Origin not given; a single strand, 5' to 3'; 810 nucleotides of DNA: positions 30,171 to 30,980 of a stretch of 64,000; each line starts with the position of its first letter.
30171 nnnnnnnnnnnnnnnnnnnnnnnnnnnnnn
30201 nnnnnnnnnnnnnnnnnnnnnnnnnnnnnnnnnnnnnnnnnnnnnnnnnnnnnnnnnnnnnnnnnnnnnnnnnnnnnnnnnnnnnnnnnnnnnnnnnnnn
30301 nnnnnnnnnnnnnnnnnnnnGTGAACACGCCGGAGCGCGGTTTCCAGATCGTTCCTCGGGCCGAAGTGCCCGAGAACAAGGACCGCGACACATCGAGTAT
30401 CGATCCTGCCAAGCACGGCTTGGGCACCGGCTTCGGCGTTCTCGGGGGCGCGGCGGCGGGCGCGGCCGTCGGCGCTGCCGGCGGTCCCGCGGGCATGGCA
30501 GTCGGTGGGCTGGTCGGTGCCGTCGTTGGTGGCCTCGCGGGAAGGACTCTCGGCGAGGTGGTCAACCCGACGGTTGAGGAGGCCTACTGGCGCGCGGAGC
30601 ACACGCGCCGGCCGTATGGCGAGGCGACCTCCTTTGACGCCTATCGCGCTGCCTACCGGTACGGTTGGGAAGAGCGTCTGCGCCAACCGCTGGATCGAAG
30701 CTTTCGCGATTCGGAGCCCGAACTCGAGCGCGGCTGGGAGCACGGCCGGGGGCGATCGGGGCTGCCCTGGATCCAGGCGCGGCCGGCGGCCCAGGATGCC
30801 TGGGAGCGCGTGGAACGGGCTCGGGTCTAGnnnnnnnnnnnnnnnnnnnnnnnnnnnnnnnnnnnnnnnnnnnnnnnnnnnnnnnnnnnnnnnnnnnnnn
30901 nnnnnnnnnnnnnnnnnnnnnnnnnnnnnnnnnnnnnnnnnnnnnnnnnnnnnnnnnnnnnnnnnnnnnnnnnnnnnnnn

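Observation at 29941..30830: Sigma-54 promoter driving a two-gene small-protein operon immediately beside the sigma-54 activator gene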

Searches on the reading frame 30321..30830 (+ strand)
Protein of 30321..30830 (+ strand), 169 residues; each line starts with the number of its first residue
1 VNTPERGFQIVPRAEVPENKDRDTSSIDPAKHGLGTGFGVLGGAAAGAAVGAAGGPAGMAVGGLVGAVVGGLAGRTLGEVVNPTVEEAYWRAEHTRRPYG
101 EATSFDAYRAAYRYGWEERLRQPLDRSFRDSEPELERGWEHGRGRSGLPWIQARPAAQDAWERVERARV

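Call 3: search_protein_families(library=pfam, proteins=[window:30321-30830:+], max_evalue=0.1)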
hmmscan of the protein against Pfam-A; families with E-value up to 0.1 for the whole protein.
window:30321-30830:+ (169 aa): 4 families
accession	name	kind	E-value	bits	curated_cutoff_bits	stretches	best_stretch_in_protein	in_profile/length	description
PF13488.11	Gly-zipper_Omp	-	0.00035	20.9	25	1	39-79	2-44/46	Glycine zipper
PF05818.17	TraT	-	0.0035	17.6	31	1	31-78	81-131/214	Enterobacterial TraT complement resistance protein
PF02382.20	RTX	-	0.0053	16.9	26.8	1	22-87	68-137/311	N-terminal domain in RTX protein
PF13441.11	Gly-zipper_YMGG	-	0.017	15.2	28.9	1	35-75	6-44/45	YMGG-like Gly-zipper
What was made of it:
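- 30321..30830 (+): Gene 2: a 169-aa protein. It has a hydrophilic N-terminus, a glycine-zipper hairpin with a central invariant GGP (about residues 35-80, nt 30423-30560), and a C-terminal four-helix bundle rich in Trp and Tyr (residues 80-169). Gly-zipper_Omp scores 20.9 bits, below the cut-off of 25 (call 3).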

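Call 9: find_homologous_proteins(query=window:30321-30827:+)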
Query window:30321-30827:+ (169 aa): 1913 proteins with E <= 0.001 among 8000 candidates; the best 120 are listed.
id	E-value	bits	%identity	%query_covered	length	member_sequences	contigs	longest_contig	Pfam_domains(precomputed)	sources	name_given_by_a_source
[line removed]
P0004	1.9e-74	267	74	99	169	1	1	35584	-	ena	-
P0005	3.1e-55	205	52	54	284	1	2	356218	PF13488.12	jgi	jgi:hypothetical protein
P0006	8.3e-55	203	55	87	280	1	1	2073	-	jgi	jgi:hypothetical protein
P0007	4.6e-54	201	54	85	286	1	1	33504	-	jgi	jgi:hypothetical protein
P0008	8.3e-52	194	50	56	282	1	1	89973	-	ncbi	-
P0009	2.7e-51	192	54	67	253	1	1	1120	-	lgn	-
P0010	2.3e-50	189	54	62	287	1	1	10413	-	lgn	-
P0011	4.0e-50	188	44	52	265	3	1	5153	-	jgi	jgi:hypothetical protein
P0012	8.8e-50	187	51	65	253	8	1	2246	-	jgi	jgi:hypothetical protein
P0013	1.7e-49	186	52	62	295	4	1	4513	-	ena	-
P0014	3.6e-49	185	47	88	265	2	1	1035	PF02382.21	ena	-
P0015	1.5e-48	183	42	52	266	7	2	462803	-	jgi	jgi:uncharacterized protein YjbJ (UPF0337 family)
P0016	1.6e-48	183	45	54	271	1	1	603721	-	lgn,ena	-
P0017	1.6e-48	183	45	55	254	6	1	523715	-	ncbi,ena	-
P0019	6.0e-47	178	45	52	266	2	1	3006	PF13488.12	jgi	jgi:hypothetical protein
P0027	2.5e-44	169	49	67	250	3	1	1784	PF13441.13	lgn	-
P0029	5.7e-44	168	45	63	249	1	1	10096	PF13488.12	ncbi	-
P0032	8.0e-43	164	41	55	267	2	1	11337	PF13488.12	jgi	jgi:uncharacterized protein YcfJ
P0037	4.6e-42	162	49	53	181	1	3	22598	PF13441.13,PF13488.12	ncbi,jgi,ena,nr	ncbi:MAG TPA: hypothetical protein VOA87_08200 [Thermoanaerobaculia bacterium]|nr:hypothetical prote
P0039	6.3e-42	161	50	70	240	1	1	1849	PF13441.13,PF13488.12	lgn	-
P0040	6.5e-42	161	45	54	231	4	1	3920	PF13488.12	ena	-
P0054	3.9e-40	156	51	54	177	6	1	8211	PF13488.12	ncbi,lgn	ncbi:MAG: hypothetical protein WD278_01280 [Pirellulales bacterium]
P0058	6.4e-40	155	51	53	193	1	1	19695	PF13488.12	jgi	jgi:hypothetical protein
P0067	2.5e-39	153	47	66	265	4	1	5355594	PF13488.12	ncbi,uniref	ncbi:glycine zipper domain-containing protein [Lysobacter firmicutimachus]|uniref:Glycine zipper dom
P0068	2.7e-39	153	49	70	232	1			PF13441.13,PF13488.12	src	-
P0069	2.7e-39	153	44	52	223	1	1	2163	PF13441.13,PF13488.12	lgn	-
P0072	3.3e-39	153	45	53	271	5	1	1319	PF13488.12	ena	-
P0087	1.1e-38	151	54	69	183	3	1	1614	PF13488.12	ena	-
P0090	1.4e-38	150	54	65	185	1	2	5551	PF13488.12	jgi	jgi:hypothetical protein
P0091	1.5e-38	150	55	69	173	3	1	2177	PF13488.12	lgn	-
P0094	1.8e-38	150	50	61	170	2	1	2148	PF13488.12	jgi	jgi:hypothetical protein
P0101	2.6e-38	150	51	55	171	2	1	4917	PF13488.12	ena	-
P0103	2.8e-38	150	52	65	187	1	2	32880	PF13488.12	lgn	-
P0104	3.3e-38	149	52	53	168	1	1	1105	PF13488.12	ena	-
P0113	6.0e-38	148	53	61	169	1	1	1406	PF13488.12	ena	-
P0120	6.7e-38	148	41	72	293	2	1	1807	PF13488.12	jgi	-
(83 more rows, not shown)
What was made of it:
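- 30321..30830 (+): More than 1900 homologues (call 9).
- On Glycine-zipper family (Pfam PF13488 / PF13441): Some homologues do carry precomputed PF13488 hits (call 9).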

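Call 10: find_encoding_contigs(protein=P0004, flank=8000, max_places=4)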
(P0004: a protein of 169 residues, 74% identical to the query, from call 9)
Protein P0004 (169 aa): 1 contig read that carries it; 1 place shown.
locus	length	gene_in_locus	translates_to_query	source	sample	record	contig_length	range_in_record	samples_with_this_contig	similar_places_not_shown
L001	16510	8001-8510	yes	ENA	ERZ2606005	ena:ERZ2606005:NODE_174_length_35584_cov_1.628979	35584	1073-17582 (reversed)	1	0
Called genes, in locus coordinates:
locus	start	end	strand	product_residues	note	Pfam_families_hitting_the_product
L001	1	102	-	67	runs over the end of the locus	-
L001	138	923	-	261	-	PF13505:OMP_b-brl (weak)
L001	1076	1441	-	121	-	PF05121:GvpK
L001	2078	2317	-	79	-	PF00741:Gas_vesicle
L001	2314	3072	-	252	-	PF06386:GvpL_GvpF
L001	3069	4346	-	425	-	PF06386:GvpL_GvpF, PF05120:GvpG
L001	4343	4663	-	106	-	PF00072:Response_reg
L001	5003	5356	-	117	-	PF00512:HisKA (weak)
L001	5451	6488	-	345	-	PF00989:PAS (faint), PF13188:PAS_8 (faint), PF08448:PAS_4 (faint), PF13426:PAS_9 (faint)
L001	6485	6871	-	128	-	-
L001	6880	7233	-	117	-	PF00741:Gas_vesicle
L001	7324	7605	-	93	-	PF00741:Gas_vesicle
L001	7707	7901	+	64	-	-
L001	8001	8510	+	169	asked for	-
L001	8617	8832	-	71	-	PF02954:HTH_8 (weak)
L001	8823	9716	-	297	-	PF00158:Sigma54_activat, PF01078:Mg_chelatase (faint), PF14532:Sigma54_activ_2, PF07724:AAA_2 (weak), PF07728:AAA_5, PF25601:AAA_lid_14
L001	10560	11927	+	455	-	PF08447:PAS_3 (weak), PF00512:HisKA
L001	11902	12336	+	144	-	PF00072:Response_reg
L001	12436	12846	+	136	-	PF04120:Iron_permease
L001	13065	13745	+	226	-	PF00440:TetR_N, PF09209:CecR_C, PF17939:TetR_C_30 (weak)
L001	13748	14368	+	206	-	PF02321:OEP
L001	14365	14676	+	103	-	-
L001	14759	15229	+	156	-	PF02321:OEP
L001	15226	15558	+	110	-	PF25917:BSH_RND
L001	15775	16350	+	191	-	PF25944:Beta-barrel_RND, PF25954:Beta-barrel_RND_2 (faint), PF25967:RND-MFP_C, PF25975:CzcB_C (weak), PF25989:YknX_C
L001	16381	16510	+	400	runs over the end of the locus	?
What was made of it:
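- In the window and in L001 the operon stays attached to the activator while the other flank changes (call 10). In L001 the upstream gene is divergent, so read-through cannot supply transcription there (call 10).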

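Call 16: search_protein_families(library=ncbifam, proteins=[window:30321-30830:+], max_evalue=0.1)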
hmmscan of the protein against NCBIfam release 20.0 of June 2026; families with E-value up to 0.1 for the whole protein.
window:30321-30830:+ (169 aa): 3 families
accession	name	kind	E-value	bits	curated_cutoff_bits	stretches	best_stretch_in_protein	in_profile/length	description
NF053611.1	YiaD_Gzip_OmpA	equivalog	0.0012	18.6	175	1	36-81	25-71/206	YiaD family glycine zipper/OmpA-like lipoprotein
NF053524.1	thylo_ssl2009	equivalog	0.037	14.7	58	1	58-89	10-41/90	ssl2009 family thylakoid membrane protein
NF008437.0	PRK11280.1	equivalog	0.098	12.5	99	0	39-80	73-115/179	hypothetical protein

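Call 27: find_related_loci(query=A3, collection=genome_contigs, flank=4000)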
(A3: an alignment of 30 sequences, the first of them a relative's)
Query A3 (169 aa) in genome_contigs; peptide patterns used: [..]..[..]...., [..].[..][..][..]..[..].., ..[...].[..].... (x = any residue, [..] = any of these).
600 stretches matched a pattern (row limit reached: there are more); 138 encode a relative of the query (tblastn E <= 1e-3); the best 80 are kept; 80 distinct loci.
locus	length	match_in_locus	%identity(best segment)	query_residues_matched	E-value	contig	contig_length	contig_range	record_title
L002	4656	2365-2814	52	18-167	6e-32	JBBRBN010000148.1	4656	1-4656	MAG: Lysobacterales bacterium isolate Co_metawrap_2346 Cmw_2346_k141_1581316_length_4656_cov_6.0000, whole genome shotgu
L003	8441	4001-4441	47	23-168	1e-30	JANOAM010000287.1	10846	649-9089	MAG: Betaproteobacteria bacterium isolate VAR_18_metabat_304 VAR_18_k141_1803066, whole genome shotgun sequence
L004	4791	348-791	41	19-164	2e-30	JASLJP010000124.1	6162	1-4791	MAG: Aquirhabdus sp. isolate UTK.bins.92 k141_19096353, whole genome shotgun sequence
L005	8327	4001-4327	54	56-165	3e-29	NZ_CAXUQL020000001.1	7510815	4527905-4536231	Pseudorhodoferax sp. LjRoot39 LJR039c1, whole genome shotgun sequence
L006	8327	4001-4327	53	56-165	2e-28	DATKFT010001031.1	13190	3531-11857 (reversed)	MAG TPA_asm: Pseudorhodoferax sp. isolate SMAG_U14532 k141_48234, whole genome shotgun sequence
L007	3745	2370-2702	47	55-165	9e-28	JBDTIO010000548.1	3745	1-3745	MAG: Caldimonas sp. isolate cluster2_bin.30 k127_716989, whole genome shotgun sequence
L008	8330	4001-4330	50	55-164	1e-27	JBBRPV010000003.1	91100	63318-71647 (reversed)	MAG: Burkholderiales bacterium isolate metawrap_la1_103 W_la1_103_k141_2069652L_91100_cov_15.1540, whole genome shotgun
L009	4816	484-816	48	56-166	8e-27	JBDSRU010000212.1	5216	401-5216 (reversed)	MAG: Thermoanaerobaculia bacterium isolate cluster1_bin.518 k127_8080925, whole genome shotgun sequence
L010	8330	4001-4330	50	56-165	9e-27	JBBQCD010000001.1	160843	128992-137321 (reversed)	MAG: Burkholderiales bacterium isolate Co_metawrap_1278 Cmw_1278_k141_1544350_length_160843_cov_12.9500, whole genome sh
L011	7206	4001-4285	49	72-167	3e-26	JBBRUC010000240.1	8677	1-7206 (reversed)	MAG: Thermoanaerobaculia bacterium isolate La3_concoct.109 La3_concoct.109_K_2395987_L_8677_cov_13.0000, whole genome sh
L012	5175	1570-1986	46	29-167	3e-25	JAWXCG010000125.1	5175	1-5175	MAG: Pseudomonadota bacterium isolate P2IB.100 k99_529477, whole genome shotgun sequence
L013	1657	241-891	52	20-167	2e-25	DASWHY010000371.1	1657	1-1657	MAG TPA_asm: Thermoanaerobaculia bacterium isolate SMAG_U2854 k141_164034, whole genome shotgun sequence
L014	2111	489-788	50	65-164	3e-25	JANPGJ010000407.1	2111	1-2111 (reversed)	MAG: Burkholderiales bacterium isolate VAR_69_metabat_376 VAR_69_k141_2472015, whole genome shotgun sequence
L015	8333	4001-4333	46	56-167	2e-24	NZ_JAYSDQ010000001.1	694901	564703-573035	MAG: Ideonella sp. isolate ZZ2_ZZA248_bin.1 NODE_3_length_694901_cov_95.089417, whole genome shotgun sequence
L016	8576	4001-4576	44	61-165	3e-24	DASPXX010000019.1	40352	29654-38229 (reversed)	MAG TPA_asm: Thermoanaerobaculia bacterium isolate SMAG_U11578 k141_1142509, whole genome shotgun sequence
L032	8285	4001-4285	43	72-166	1e-21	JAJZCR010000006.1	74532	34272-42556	MAG: Planctomycetota bacterium isolate JA3.bin18 NODE_80_length_74532_cov_5.286634, whole genome shotgun sequence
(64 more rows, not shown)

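Call 37: search_solved_structures(query=A3, max_evalue=1)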
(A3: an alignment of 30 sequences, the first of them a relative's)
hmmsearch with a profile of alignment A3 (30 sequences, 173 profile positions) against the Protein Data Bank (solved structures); distinct sequences matched with E-value up to 1: 19.
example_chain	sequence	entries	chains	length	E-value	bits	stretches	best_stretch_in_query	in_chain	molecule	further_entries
7qog_M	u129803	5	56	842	3.7e-05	26.6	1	28-107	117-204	Cargo protein 1 gp45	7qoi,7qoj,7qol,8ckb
7ojf_A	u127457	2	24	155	0.00024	24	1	34-81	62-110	Outer membrane lipoprotein slyB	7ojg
9ki1_g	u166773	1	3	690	0.026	17.4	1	24-73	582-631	Probable tape measure protein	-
7b1s_A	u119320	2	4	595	0.042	16.7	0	12-51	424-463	Ethyl-Coenzyme M reductase alpha subunit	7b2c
7kdd_A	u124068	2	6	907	0.12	15.2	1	27-60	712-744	Envelope glycoprotein B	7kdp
9fsm_A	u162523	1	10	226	0.25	14.1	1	25-67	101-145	TraT complement resistance protein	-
1xu0_A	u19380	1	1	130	0.34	13.7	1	55-97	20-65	prion protein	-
6x65_N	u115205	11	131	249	0.43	13.4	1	25-65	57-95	Outer membrane protein, OmpA family protein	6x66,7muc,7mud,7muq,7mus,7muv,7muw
2k1d_A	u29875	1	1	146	0.45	13.3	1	52-108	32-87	Major prion protein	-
1i4m_A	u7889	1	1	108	0.48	13.2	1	54-110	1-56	MAJOR PRION PROTEIN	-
2w9e_A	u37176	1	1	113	0.51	13.1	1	54-110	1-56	MAJOR PRION PROTEIN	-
3leh_A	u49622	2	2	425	0.59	12.9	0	84-126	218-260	Putative hydroxymethylglutaryl-CoA synthase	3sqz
3heq_A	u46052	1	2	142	0.69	12.7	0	59-108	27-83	Major prion protein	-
9oyt_A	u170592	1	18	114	0.7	12.7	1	38-80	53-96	Coiled-coil-helix-coiled-coil-helix domain-containing protein 2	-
1qm0_A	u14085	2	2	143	0.73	12.6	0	59-109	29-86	PRION PROTEIN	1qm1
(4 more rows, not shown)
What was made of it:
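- Closest known: SlyB and the Gly-zipper_Omp / YMGG family of glycine-zipper lipoproteins. Same: SlyB (7ojf) is matched at E = 2.4e-4 (call 37) and PF13488 at E = 3.5e-4 (call 3).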

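Call 40: predict_structure(alignment_id=A3)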
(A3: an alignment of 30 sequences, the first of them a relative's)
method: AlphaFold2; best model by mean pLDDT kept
length: 169 residues; sequences in the alignment: 30
mean_pLDDT: 68.0   pTM: 0.54
mean pLDDT of the five models: 68.0, 68.0, 66.7, 66.6, 65.9
residues with pLDDT >= 90: 76; 70-90: 12; 50-70: 5; < 50: 76
segments of 3 or more residues with pLDDT < 50: 1-3, 6-78
pLDDT, mean of each block of 10 residues (from residue 1): 44 42 41 35 35 37 37 42 87 94 93 96 96 97 94 97 91
secondary structure, 60 per line:
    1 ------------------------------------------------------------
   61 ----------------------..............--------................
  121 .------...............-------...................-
elements in order: H83-96 H105-121 H128-142 H150-168
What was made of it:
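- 30321..30830 (+): AlphaFold model with pLDDT above 90 for residues 80-169 and helices 83-96, 105-121, 128-142 and 150-168 (call 40).
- The glycine zipper is below the Pfam threshold (call 3) and was modelled with low confidence (call 40).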

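Call 44: fold_search(model_id=the predicted structure, library=pdb)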
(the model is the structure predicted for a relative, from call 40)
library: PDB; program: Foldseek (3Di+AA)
matches with E <= 10: 14; with E <= 0.001: 0
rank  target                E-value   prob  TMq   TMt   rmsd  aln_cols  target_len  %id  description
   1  7kk5_B                4.8e+00  0.04  0.17  0.10  11.7       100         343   18  Structure of the catalytic domain of PARP1 in complex with niraparib (released 2021-01-06)
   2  8boq_C                5.4e+00  0.03  0.17  0.21  12.3       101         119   13  A. vinelandii Fe-nitrogenase FeFe protein (released 2023-06-14)
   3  4lsj_A                6.4e+00  0.03  0.18  0.13  15.2       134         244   10  Crystal Structure of the Glucocorticoid Receptor Ligand Binding Domain Bound to a Dibenzoxapine Sulfonamide (released 2014-01-29)
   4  1n4c_MODEL_1_A        7.1e+00  0.01  0.14  0.13  18.7       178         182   13  NMR Structure of the J-Domain and Clathrin Substrate Binding Domain of Bovine Auxilin (released 2003-11-11)
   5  5nkx_B                8.0e+00  0.05  0.14  0.22  11.1        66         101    9  HRSV M2-1 core domain, P3221 crystal form (released 2018-01-03)
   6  6fea_C                8.0e+00  0.03  0.16  0.21  11.1        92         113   10  A. vinelandii vanadium nitrogenase, turnover state (released 2018-03-28)
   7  7tjh_D                8.5e+00  0.04  0.22  0.11   9.5        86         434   16  S. cerevisiae ORC bound to 84 bp ARS1 DNA and Cdc6 (state 1) with flexible Orc6 N-terminal domain (released 2022-10-05)
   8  5x11_H                8.5e+00  0.02  0.13  0.13  15.2        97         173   13  Crystal structure of Bacillus subtilis PadR in complex with operator DNA (released 2017-11-22)
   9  8vkz_A                8.5e+00  0.02  0.14  0.11  13.7       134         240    9  Crystal structure of Glucocorticoid Receptor in complex with an inhibitor (released 2024-01-24)
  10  4z2t_B                8.5e+00  0.01  0.14  0.06  15.1        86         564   17  Crystal Structure of 2-hydroxybiphenyl 3-monooxygenase W225Y from Pseudomonas azelaica (released 2015-08-19)
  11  5jvj_A                9.0e+00  0.02  0.14  0.05   9.9        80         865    5  C4-type pyruvate phosphate dikinase: different conformational states of the nucleotide binding domain in the dimer (released 2017-04-05)
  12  7tjj_D                9.5e+00  0.04  0.21  0.10   8.9        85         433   16  S. cerevisiae ORC bound to 84 bp ARS1 DNA and Cdc6 (state 1) with docked Orc6 N-terminal domain (released 2022-10-05)
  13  7aam_A                9.5e+00  0.01  0.13  0.09  17.5        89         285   20  Crystal structure of the F-BAR domain of PSTIPIP1 bound to the CTH domain of the phosphatase LYP (released 2022-02-23)
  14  7o0v_M                9.5e+00  0.01  0.11  0.07  13.8        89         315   17  Cryo-EM structure (model_2a) of the RC-dLH complex from Gemmatimonas phototrophica at 2.5 A (released 2022-03-02)
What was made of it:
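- Tried and rejected: Foldseek against the PDB gave no match at E <= 0.001 (call 44).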

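Call 93: search_protein_families(library=pfam, proteins=[L032:635-832:-, L032:361-570:-, L032:1545-2345:+, L032:1462-1608:+, L032:2461-3378:-, L032:4421-4987:+, L032:5215-5484:-, L032:18-377:+, L009:1003-3249:+, L032:1004-1414:-], max_evalue=0.01)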
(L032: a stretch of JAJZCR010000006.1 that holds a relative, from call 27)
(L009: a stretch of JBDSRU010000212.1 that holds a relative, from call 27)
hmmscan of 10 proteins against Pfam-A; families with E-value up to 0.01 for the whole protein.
L032:635-832:- (65 aa): 1 family
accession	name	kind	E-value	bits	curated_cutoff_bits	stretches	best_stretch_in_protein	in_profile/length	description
PF11752.14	DUF3309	-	9.6e-21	74.1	22.3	1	12-61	1-50/50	Protein of unknown function (DUF3309)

L032:361-570:- (69 aa): 0 families

L032:1545-2345:+ (266 aa): 1 family
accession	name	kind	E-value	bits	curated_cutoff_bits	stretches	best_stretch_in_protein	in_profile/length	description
PF11999.13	Ice_binding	-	2.6e-51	174.7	28.7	1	64-259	1-208/208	Ice-binding-like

L032:1462-1608:+ (48 aa): 0 families

L032:2461-3378:- (305 aa): 2 families
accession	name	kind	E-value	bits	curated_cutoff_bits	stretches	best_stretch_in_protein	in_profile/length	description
PF00990.26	GGDEF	-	7e-51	172.6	23.8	1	113-267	1-158/161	Diguanylate cyclase, GGDEF domain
PF24898.2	GGDEF_GdpP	-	0.0067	17.1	30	0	150-261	1-106/126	Cyclic-di-AMP phosphodiesterase GdpP-like, GGDEF domain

L032:4421-4987:+ (188 aa): 2 families
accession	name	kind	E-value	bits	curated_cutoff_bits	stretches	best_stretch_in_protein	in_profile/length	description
PF00210.30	Ferritin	-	1.1e-23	84.1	24.5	1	45-174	1-136/142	Ferritin-like domain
PF02915.23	Rubrerythrin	-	0.00013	22.7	22.8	1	46-171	1-134/137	Rubrerythrin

L032:5215-5484:- (89 aa): 0 families

L032:18-377:+ (119 aa): 0 families

L009:1003-3249:+ (748 aa): 8 families
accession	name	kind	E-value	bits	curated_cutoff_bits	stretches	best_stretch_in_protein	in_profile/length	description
PF02518.31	HATPase_c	-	5e-27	95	26.4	1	479-590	1-109/111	Histidine kinase-, DNA gyrase B-, and HSP90-like ATPase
PF05227.19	CHASE3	-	2.4e-25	89.5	28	1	45-177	4-136/138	CHASE3 domain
PF00072.30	Response_reg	-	9e-21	74.6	30.2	1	627-738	1-110/111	Response regulator receiver domain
PF00512.31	HisKA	-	5.5e-16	58.8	26.9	1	368-432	2-65/66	His Kinase A (phospho-acceptor) domain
PF08448.16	PAS_4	-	2.7e-13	50.6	23.1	1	236-348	3-109/110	PAS fold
PF00989.32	PAS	-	1.3e-11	44.9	22.6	1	232-344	5-113/113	PAS fold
PF13426.13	PAS_9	-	2.8e-08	34.4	27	1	239-346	2-103/103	PAS domain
PF12860.13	PAS_7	-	0.0052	17.4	27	0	236-350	3-113/115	PAS fold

L032:1004-1414:- (136 aa): 0 families

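Call 96: search_protein_families(library=padloc, proteins=[window:30321-30830:+], max_evalue=0.01)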
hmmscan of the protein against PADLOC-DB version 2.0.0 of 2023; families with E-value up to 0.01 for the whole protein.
window:30321-30830:+ (169 aa): 0 families
